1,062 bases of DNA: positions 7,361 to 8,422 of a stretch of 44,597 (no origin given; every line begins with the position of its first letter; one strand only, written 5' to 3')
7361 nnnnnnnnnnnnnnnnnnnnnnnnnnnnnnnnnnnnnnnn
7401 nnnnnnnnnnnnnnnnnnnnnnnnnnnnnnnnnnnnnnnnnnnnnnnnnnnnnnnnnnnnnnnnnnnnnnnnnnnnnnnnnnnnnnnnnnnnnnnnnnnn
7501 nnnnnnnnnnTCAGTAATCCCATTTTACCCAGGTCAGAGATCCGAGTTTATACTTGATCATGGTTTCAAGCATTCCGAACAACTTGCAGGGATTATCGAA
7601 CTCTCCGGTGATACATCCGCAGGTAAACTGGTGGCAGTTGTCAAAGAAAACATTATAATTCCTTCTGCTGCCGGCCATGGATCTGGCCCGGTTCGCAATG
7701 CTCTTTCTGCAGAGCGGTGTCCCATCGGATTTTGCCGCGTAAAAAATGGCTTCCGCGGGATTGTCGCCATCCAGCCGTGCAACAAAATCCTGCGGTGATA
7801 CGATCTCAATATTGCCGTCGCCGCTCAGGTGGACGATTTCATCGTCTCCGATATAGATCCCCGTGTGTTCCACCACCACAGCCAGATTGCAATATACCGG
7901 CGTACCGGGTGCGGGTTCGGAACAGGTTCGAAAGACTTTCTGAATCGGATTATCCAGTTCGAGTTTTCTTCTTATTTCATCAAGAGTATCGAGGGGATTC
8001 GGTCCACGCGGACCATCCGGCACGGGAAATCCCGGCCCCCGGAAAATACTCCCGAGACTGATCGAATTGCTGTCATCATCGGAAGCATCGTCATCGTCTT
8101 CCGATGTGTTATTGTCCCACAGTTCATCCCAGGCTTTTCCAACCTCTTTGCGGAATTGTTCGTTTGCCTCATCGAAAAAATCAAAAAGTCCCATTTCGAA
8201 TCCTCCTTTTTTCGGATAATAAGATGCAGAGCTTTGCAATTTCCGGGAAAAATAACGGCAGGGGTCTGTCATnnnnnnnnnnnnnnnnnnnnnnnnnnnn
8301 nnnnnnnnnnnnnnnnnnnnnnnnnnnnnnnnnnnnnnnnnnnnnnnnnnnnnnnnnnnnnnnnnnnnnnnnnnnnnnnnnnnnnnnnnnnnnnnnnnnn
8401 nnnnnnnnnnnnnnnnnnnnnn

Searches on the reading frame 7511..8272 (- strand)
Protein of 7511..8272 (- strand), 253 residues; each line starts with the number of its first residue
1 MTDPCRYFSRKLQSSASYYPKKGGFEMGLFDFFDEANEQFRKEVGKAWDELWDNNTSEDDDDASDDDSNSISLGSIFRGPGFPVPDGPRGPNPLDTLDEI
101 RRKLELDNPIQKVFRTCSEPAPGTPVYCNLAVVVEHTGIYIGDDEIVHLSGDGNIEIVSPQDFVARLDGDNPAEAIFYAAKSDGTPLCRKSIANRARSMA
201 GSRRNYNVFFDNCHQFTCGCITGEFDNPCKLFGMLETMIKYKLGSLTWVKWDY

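Call 3: search_protein_families(library=pfam, proteins=[window:7511-8272:-], max_evalue=1)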
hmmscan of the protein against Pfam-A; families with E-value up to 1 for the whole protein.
window:7511-8272:- (253 aa): 3 families
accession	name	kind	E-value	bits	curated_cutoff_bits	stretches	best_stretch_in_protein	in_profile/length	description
PF04970.19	LRAT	-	2.1e-10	41.4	24.3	1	132-224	14-118/120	Lecithin retinol acyltransferase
PF00877.26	NLPC_P60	-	0.014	15.8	23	1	115-160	46-91/105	NlpC/P60 family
PF05608.18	RTE1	-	0.054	14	29.4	1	202-221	106-125/149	RTE1-like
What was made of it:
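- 7511..8194 (-): Active LRAT paralog 1. The likely start is the MGLFD Met, giving 227 aa. It has an N-terminal helix homologous to that of the pseudo-LRAT. Pfam LRAT E=2.1e-10 (call 3).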

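Call 8: search_protein_families(library=padloc, proteins=[window:7511-8272:-], max_evalue=0.01)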
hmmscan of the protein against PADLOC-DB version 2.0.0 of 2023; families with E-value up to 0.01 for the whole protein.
window:7511-8272:- (253 aa): 0 families

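Call 57: search_protein_families(library=ncbifam, proteins=[window:7511-8272:-], max_evalue=0.1)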
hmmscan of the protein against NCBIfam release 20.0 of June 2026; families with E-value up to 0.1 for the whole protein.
window:7511-8272:- (253 aa): 0 families

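Call 58: search_protein_families(library=phrogs, proteins=[window:7511-8272:-], max_evalue=0.01)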
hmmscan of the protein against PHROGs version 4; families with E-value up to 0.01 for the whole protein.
window:7511-8272:- (253 aa): 0 families
